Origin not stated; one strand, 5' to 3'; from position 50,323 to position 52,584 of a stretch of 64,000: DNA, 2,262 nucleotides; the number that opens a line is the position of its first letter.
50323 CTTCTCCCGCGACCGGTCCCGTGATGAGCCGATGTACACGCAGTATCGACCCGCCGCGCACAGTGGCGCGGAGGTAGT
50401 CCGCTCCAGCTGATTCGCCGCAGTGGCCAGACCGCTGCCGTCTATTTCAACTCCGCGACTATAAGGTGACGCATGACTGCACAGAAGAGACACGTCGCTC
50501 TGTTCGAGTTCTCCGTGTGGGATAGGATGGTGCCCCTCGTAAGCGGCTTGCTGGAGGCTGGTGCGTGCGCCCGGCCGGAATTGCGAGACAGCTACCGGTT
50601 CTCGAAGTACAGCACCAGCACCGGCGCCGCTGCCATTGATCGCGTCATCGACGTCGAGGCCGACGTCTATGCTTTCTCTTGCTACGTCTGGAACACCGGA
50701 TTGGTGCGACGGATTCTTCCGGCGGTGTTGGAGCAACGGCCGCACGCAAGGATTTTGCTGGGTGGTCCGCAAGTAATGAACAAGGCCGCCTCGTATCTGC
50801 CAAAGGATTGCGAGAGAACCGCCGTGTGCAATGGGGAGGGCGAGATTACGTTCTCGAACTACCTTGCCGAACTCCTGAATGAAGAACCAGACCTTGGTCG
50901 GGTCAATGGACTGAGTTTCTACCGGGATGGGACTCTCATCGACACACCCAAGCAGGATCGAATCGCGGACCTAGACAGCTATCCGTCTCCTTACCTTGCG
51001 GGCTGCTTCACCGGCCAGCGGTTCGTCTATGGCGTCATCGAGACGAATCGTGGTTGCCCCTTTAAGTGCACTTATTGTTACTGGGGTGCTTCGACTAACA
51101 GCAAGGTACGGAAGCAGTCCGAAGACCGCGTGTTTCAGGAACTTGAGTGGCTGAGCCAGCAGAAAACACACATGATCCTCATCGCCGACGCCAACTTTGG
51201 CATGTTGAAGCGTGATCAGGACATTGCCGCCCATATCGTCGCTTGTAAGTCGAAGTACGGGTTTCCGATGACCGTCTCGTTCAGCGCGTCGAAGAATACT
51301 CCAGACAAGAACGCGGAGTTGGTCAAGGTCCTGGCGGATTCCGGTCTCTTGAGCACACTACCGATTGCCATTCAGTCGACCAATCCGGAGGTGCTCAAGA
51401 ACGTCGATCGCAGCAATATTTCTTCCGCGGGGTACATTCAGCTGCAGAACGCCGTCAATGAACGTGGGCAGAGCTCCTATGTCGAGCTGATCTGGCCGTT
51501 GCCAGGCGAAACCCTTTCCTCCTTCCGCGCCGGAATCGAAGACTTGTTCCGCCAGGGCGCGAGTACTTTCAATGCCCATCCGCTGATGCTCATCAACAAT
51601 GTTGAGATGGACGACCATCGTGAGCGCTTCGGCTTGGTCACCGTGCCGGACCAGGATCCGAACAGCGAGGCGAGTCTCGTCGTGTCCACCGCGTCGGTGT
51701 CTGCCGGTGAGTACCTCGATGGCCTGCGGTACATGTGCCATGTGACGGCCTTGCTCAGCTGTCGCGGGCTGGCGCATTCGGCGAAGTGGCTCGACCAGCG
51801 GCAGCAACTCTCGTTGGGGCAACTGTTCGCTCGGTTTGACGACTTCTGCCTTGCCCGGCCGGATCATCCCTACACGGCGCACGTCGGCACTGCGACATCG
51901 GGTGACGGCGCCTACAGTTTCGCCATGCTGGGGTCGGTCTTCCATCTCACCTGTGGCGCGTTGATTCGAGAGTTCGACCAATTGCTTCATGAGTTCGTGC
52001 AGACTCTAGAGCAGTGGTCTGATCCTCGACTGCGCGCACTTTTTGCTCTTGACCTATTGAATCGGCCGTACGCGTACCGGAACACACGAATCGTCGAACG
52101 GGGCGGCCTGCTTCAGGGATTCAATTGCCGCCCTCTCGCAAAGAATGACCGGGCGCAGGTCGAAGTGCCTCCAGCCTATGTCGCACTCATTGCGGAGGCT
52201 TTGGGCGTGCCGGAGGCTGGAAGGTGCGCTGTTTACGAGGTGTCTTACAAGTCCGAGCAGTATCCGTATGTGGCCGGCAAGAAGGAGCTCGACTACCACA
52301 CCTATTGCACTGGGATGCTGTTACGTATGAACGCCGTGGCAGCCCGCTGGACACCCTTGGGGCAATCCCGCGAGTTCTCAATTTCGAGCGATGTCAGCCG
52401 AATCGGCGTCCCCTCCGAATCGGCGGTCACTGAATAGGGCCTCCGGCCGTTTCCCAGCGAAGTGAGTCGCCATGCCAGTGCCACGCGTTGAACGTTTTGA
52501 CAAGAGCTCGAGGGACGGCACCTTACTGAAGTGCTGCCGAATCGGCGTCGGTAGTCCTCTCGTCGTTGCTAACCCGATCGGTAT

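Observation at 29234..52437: Three paralogous ~640-654 aa cobalamin-type radical SAM enzymes in one operon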

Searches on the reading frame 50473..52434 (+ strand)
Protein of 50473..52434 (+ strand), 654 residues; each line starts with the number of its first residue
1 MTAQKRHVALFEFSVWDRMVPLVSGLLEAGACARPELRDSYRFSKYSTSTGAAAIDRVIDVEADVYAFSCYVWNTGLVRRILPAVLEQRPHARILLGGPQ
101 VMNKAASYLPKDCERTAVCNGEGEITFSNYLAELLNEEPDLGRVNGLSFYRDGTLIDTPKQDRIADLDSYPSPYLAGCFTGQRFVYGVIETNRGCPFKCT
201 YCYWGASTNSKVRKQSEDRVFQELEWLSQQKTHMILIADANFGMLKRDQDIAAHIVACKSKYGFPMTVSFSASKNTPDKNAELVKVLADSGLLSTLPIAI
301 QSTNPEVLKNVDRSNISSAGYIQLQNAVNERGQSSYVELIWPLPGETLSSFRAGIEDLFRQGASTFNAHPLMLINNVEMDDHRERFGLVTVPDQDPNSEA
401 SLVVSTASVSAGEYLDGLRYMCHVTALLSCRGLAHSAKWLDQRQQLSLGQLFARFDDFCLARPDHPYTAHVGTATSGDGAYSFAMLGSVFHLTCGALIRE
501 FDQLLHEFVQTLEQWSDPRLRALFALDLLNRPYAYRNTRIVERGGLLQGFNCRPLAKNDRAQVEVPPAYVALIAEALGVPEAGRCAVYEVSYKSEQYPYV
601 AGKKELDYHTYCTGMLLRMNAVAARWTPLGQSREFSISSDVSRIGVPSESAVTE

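Call 6: search_protein_families(library=pfam, proteins=[window:50473-52434:+], max_evalue=0.01)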
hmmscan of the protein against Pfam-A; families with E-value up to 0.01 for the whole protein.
window:50473-52434:+ (654 aa): 2 families
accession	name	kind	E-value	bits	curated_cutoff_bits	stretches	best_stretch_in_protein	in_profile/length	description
PF04055.27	Radical_SAM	-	4.1e-15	56.8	29.5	1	190-353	2-161/166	Radical SAM superfamily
PF02310.24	B12-binding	-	1.5e-07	31.7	32.1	1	52-129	41-119/121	B12 binding domain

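Call 7: search_protein_families(library=ncbifam, proteins=[window:50473-52434:+], max_evalue=0.01)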
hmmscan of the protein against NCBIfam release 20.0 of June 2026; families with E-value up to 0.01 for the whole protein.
window:50473-52434:+ (654 aa): 23 families
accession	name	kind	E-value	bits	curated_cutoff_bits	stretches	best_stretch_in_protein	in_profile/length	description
NF033712.0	B12_rSAM_KedN5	subfamily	4.4e-86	289.5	700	1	9-538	2-545/624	KedN5 family methylcobalamin-dependent radical SAM C-methyltransferase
TIGR04013.1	B12_SAM_MJ_1487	hypoth_equivalog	4.3e-17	62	251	1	53-362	33-337/382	TIGR04013 family B12-binding domain/radical SAM domain-containing protein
TIGR03975.1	rSAM_ocin_1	subfamily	2.3e-16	59.5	281.85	1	55-353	121-422/606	RiPP maturation radical SAM C-methyltransferase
TIGR03471.1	HpnJ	equivalog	3.3e-16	59.2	577.6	1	82-355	88-359/472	hopanoid biosynthesis associated radical SAM protein HpnJ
TIGR02026.1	BchE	equivalog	3.7e-16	59.1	481.35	1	57-246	58-254/497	magnesium-protoporphyrin IX monomethyl ester anaerobic oxidative cyclase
TIGR04479.1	bcpD_PhpK_rSAM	subfamily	1.4e-15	56.7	600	1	77-388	126-436/504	PhpK family radical SAM P-methyltransferase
NF038361.1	rSAM_Sden_1168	equivalog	2.6e-13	49.4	575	1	118-355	202-445/560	Sden_1168 family B12-binding radical SAM P-methyltransferase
NF050148.1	rSAM_ApyD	equivalog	4.9e-11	41.7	750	1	85-232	97-245/645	RiPP biosynthesis radical SAM protein ApyD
NF040542.1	rSAM_RCCLKC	equivalog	7e-11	41.9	450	1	156-292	151-283/423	arsinothricin biosynthesis radical SAM protein ArsL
TIGR04014.1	B12_SAM_MJ_0865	equivalog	1.6e-09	37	360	1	64-235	40-209/434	methyl-coenzyme M reductase glutamine C-methyltransferase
TIGR04072.2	rSAM_ladder_B12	equivalog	4.6e-09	35.4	360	1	188-360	182-348/443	lipid biosynthesis B12-binding/radical SAM protein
NF045585.1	rSAM_slr0320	equivalog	4.7e-09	35.3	775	1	72-310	119-357/511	photosystem II high light acclimation radical SAM protein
TIGR00089.1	TIGR00089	subfamily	1.1e-07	31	251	1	186-351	140-308/429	MiaB/RimO family radical SAM methylthiotransferase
TIGR01579.1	MiaB-like-C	equivalog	1.7e-07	30.8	357.05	1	78-353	52-310/416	tRNA (N(6)-L-threonylcarbamoyladenosine(37)-C(2))-methylthiotransferase MtaB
TIGR04367.1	HpnR_B12_rSAM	equivalog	2.3e-06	26.4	650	1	57-255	55-253/490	hopanoid C-3 methylase HpnR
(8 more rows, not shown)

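Call 19: find_homologous_proteins(query=window:50473-52434:+, max_evalue=1e-10)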
Query window:50473-52434:+ (654 aa): 2186 proteins with E <= 1e-10 among 8000 candidates; the best 120 are listed.
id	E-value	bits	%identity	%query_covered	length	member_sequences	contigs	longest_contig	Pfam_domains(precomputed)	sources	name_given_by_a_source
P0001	0.0e+0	1358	91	98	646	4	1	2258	PF04055.28,PF02310.25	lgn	-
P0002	4.9e-270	916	62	96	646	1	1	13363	PF04055.28,PF02310.25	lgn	-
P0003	2.7e-260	884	62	96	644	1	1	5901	PF04055.28,PF02310.25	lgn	-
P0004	6.2e-229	780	55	95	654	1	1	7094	PF04055.28,PF02310.25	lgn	-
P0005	5.7e-227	773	56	96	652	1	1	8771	PF04055.28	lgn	-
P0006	8.6e-219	746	54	96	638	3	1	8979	PF04055.28,PF02310.25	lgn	-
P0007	6.5e-213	727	52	96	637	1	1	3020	PF04055.28,PF02310.25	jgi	-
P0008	3.9e-203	695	49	96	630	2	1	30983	PF04055.28,PF02310.25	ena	-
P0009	6.0e-198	678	49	95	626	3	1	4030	PF04055.28,PF02310.25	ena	-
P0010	2.7e-195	669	49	95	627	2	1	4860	PF04055.28,PF02310.25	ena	-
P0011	9.4e-195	667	48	95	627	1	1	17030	PF04055.28,PF02310.25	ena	-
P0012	4.8e-194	665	46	95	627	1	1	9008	PF04055.28,PF02310.25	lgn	-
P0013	8.0e-193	661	48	95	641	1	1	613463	PF04055.28,PF02310.25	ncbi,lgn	-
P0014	1.2e-192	660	48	95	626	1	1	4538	PF04055.28,PF02310.25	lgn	-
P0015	9.0e-192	657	47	95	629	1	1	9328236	PF04055.28,PF02310.25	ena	-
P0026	1.7e-176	607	45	96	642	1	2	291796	PF04055.28,PF02310.25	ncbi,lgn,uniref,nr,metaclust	ncbi:B12-binding domain-containing radical SAM protein [Cystobacter ferrugineus]|uniref:Uncharacteri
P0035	7.7e-174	598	45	95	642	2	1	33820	PF04055.28,PF02310.25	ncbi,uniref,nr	ncbi:B12-binding domain-containing radical SAM protein [Corallococcus sp. CA054B]|uniref:B12-binding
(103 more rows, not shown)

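Call 20: find_related_loci(query=window:50473-52434:+, collection=genome_contigs, flank=10000)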
Query window:50473-52434:+ (654 aa) in genome_contigs; peptide patterns used: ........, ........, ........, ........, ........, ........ (x = any residue, [..] = any of these).
27 stretches matched a pattern; 4 encode a relative of the query (tblastn E <= 1e-3); 4 distinct loci.
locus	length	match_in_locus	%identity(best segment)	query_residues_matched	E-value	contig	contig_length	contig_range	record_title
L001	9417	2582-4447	47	6-627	0e+0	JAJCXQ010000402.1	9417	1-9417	MAG: Acidobacteriota bacterium isolate OFTM268 OFTM268_401, whole genome shotgun sequence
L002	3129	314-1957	45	4-548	3e-165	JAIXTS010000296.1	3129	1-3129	MAG: Azospirillum sp. isolate C8_MAG_00048 pond_C8_MAG_00048_000000000420, whole genome shotgun sequence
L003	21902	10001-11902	37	2-626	1e-128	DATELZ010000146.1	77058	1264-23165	MAG TPA_asm: Pyrinomonadaceae bacterium isolate SMAG_U8929 k141_67956, whole genome shotgun sequence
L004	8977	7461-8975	53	8-510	0e+0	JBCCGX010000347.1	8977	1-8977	MAG: Acidobacteriota bacterium isolate P01_B01_bin.53 k141_685049_length_8977_cov_49.0879, whole genome shotgun sequence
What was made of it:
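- Tried and rejected: The genome_contigs scan found no close genome; the best match is 53% identity, in an Acidobacteriota MAG (call 20).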

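Call 21: search_solved_structures(query=window:50473-52434:+, max_evalue=1e-20, show_alignments=1)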
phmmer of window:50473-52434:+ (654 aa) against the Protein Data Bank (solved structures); distinct sequences matched with E-value up to 1e-20: 2.
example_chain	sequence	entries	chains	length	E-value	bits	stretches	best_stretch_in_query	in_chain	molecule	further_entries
9n1b_A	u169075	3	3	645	2e-178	598.1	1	6-629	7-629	Radical SAM protein | Radical SAM enzyme CysS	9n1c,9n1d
7kdx_A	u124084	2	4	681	7.9e-61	209.6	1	19-394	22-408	Methyltransferase TokK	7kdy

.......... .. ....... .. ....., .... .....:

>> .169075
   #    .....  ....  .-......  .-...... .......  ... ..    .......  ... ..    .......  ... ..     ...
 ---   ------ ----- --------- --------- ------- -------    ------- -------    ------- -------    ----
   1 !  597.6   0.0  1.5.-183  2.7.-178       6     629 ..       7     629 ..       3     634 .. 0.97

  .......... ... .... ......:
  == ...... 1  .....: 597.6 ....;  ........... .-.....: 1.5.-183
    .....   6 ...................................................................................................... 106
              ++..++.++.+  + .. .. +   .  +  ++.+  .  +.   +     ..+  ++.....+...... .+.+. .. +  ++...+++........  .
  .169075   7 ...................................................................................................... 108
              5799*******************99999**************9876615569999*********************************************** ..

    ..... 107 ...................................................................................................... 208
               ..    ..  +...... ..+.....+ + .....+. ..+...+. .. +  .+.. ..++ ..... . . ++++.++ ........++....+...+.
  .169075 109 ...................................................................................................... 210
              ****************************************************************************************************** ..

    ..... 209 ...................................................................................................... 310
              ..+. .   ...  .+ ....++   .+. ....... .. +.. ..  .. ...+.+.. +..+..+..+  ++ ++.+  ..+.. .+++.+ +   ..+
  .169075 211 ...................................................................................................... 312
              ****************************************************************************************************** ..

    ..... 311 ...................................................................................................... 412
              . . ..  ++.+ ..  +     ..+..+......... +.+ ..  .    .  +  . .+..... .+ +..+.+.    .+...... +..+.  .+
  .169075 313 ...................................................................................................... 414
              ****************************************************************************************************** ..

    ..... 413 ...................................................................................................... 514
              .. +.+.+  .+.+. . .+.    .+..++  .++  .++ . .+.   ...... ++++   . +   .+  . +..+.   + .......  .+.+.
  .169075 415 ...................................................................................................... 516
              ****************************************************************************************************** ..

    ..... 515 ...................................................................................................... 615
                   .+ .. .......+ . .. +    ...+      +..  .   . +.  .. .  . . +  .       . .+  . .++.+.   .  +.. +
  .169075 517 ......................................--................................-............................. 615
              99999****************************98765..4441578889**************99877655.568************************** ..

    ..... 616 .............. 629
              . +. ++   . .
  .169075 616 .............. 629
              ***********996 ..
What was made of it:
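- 50473..52437 (+): r3: CysS-type cobalamin-dependent radical SAM enzyme, 654 aa; CX3CX2C starting at C195. CysS 9n1b E 2e-178 over residues 6-629 (call 21).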

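Call 22: find_encoding_contigs(protein=window:50473-52434:+, flank=10000, max_places=4)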
Protein window:50473-52434:+ (654 aa): 1 contig read that carries it; 1 place shown.
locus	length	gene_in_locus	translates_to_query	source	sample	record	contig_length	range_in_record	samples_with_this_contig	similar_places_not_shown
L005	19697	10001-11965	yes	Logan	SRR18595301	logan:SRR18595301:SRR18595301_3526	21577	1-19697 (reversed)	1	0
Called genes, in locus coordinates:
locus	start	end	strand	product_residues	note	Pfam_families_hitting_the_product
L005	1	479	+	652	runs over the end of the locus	PF02310:B12-binding (weak), PF04055:Radical_SAM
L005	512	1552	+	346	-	PF02668:TauD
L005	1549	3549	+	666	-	-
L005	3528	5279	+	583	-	PF00682:HMGL-like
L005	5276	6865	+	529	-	PF00501:AMP-binding, PF13193:AMP-binding_C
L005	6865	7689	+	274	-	-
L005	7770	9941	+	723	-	PF02310:B12-binding (faint), PF04055:Radical_SAM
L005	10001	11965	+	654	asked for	PF02310:B12-binding (weak), PF04055:Radical_SAM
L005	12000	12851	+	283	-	-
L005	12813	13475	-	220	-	PF02223:Thymidylate_kin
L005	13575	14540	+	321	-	PF00005:ABC_tran, PF13304:AAA_21 (faint)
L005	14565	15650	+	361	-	PF12698:ABC2_membrane_3, PF01061:ABC2_membrane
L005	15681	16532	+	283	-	PF00793:DAHP_synth_1, PF03102:NeuB (weak)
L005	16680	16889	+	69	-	-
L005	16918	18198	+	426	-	PF00501:AMP-binding (weak)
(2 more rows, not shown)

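Call 38: find_encoding_contigs(protein=P0002, flank=10000, max_places=2)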
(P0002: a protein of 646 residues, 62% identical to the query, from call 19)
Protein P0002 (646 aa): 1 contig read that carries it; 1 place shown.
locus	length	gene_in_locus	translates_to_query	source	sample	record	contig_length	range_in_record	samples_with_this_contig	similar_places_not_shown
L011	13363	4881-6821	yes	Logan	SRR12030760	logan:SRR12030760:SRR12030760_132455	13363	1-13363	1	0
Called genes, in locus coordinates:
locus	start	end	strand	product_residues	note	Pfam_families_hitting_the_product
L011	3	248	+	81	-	?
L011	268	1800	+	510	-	PF00501:AMP-binding, PF13193:AMP-binding_C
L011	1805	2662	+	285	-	-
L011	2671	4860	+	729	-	PF02310:B12-binding (faint), PF04055:Radical_SAM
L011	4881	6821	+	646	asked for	PF02310:B12-binding (weak), PF04055:Radical_SAM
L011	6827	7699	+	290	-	-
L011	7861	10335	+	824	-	PF12704:MacB_PCD, PF02687:FtsX, PF12704:MacB_PCD (weak), PF02687:FtsX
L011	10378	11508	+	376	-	-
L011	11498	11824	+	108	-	PF00391:PEP-utilizers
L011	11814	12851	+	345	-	-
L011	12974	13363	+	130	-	?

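Call 39: find_encoding_contigs(protein=P0005, flank=10000, max_places=2)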
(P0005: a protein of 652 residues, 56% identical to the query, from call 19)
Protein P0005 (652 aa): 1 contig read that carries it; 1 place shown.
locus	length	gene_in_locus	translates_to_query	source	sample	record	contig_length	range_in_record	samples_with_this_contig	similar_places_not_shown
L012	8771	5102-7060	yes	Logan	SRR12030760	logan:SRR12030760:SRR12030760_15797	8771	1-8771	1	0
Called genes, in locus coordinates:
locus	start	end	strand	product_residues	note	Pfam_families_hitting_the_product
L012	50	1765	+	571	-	PF13522:GATase_6, PF13537:GATase_7, PF00733:Asn_synthase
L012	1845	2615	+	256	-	PF05721:PhyH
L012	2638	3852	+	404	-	PF00067:p450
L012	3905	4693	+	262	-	PF13489:Methyltransf_23, PF01209:Ubie_methyltran, PF13847:Methyltransf_31, PF08241:Methyltransf_11, PF08242:Methyltransf_12, PF13649:Methyltransf_25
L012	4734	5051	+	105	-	-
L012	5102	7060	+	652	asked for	PF04055:Radical_SAM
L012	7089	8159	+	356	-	PF02668:TauD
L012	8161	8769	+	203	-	?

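Call 40: find_encoding_contigs(protein=P0004, flank=10000, max_places=2)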
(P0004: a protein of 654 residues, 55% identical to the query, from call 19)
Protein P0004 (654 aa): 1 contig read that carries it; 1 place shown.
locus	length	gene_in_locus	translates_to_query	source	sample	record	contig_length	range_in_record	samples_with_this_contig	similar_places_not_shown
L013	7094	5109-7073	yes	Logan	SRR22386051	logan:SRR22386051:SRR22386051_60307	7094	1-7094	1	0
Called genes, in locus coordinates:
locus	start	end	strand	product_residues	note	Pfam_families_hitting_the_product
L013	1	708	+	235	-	?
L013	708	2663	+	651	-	-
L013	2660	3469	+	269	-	PF00561:Abhydrolase_1, PF12697:Abhydrolase_6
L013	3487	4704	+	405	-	PF00067:p450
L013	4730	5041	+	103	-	-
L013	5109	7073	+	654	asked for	PF02310:B12-binding (weak), PF04055:Radical_SAM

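Call 72: search_protein_families(library=ncbifam, proteins=[P0035, P0026, P0004, P0002, P0013], max_evalue=1e-40)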
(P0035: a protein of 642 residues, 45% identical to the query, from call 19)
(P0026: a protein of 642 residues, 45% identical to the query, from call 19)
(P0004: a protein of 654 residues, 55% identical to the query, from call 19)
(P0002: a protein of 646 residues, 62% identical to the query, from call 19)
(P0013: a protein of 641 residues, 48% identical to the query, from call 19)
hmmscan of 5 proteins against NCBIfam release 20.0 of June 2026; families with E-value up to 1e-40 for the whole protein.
P0035 (642 aa): 1 family
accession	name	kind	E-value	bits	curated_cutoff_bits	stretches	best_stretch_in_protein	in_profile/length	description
NF033712.0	B12_rSAM_KedN5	subfamily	5.4e-85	285.9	700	1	18-541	16-549/624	KedN5 family methylcobalamin-dependent radical SAM C-methyltransferase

P0026 (642 aa): 1 family
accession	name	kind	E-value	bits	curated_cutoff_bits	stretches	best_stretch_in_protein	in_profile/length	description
NF033712.0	B12_rSAM_KedN5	subfamily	7.3e-87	292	700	1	18-597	16-608/624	KedN5 family methylcobalamin-dependent radical SAM C-methyltransferase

P0004 (654 aa): 1 family
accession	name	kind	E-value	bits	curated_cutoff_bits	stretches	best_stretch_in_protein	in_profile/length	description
NF033712.0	B12_rSAM_KedN5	subfamily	3.4e-82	276.6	700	1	11-460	7-467/624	KedN5 family methylcobalamin-dependent radical SAM C-methyltransferase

P0002 (646 aa): 1 family
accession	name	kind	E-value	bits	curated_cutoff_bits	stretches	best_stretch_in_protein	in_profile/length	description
NF033712.0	B12_rSAM_KedN5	subfamily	4.1e-81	273.1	700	1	17-420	14-427/624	KedN5 family methylcobalamin-dependent radical SAM C-methyltransferase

P0013 (641 aa): 1 family
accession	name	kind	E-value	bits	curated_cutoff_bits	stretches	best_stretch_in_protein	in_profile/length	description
NF033712.0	B12_rSAM_KedN5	subfamily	5e-90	302.5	700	1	31-546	16-540/624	KedN5 family methylcobalamin-dependent radical SAM C-methyltransferase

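Call 74: find_encoding_contigs(protein=P0035, flank=10000, max_places=1)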
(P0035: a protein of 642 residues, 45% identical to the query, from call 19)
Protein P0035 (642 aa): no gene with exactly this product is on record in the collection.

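Call 75: find_encoding_contigs(protein=P0026, flank=10000, max_places=1)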
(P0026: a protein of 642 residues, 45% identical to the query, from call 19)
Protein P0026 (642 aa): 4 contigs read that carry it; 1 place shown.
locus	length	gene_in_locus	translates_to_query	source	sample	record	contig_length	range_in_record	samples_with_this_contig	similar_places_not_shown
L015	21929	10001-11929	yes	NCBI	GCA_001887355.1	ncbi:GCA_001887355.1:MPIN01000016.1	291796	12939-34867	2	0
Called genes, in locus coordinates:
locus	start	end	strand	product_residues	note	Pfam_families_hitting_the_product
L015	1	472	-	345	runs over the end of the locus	PF08100:Dimerisation, PF00891:Methyltransf_2, PF13489:Methyltransf_23, PF05175:MTS, PF13847:Methyltransf_31, PF08241:Methyltransf_11, PF08242:Methyltransf_12, PF13649:Methyltransf_25, +3 more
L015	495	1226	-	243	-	PF00975:Thioesterase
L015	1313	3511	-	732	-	PF00117:GATase, PF07722:Peptidase_C26 (faint), PF04715:, PF00425:Chorismate_bind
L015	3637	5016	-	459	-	PF05138:PaaA_PaaC (weak)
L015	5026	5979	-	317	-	PF00561:Abhydrolase_1 (faint), PF12697:Abhydrolase_6 (weak)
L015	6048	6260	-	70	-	PF03621:MbtH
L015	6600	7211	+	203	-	PF23894:LD_SV2 (faint), PF00805:Pentapeptide (faint), PF13576:Pentapeptide_3 (faint), PF13599:Pentapeptide_4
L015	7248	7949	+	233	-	PF18029:Glyoxalase_6 (faint), PF00903:Glyoxalase (weak)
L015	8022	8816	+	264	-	PF04072:LCM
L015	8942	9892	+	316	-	PF11583:AurF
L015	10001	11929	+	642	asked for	PF02310:B12-binding, PF04055:Radical_SAM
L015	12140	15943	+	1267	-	PF17957:Big_7 (faint), PF19077:Big_13 (faint), PF25788:Ig_Rha78A_N (faint), PF00041:fn3, PF03423:CBM_25, PF00041:fn3, PF18370:RGI_lyase (weak), PF00686:CBM_20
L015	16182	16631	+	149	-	-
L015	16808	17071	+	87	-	-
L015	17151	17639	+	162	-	-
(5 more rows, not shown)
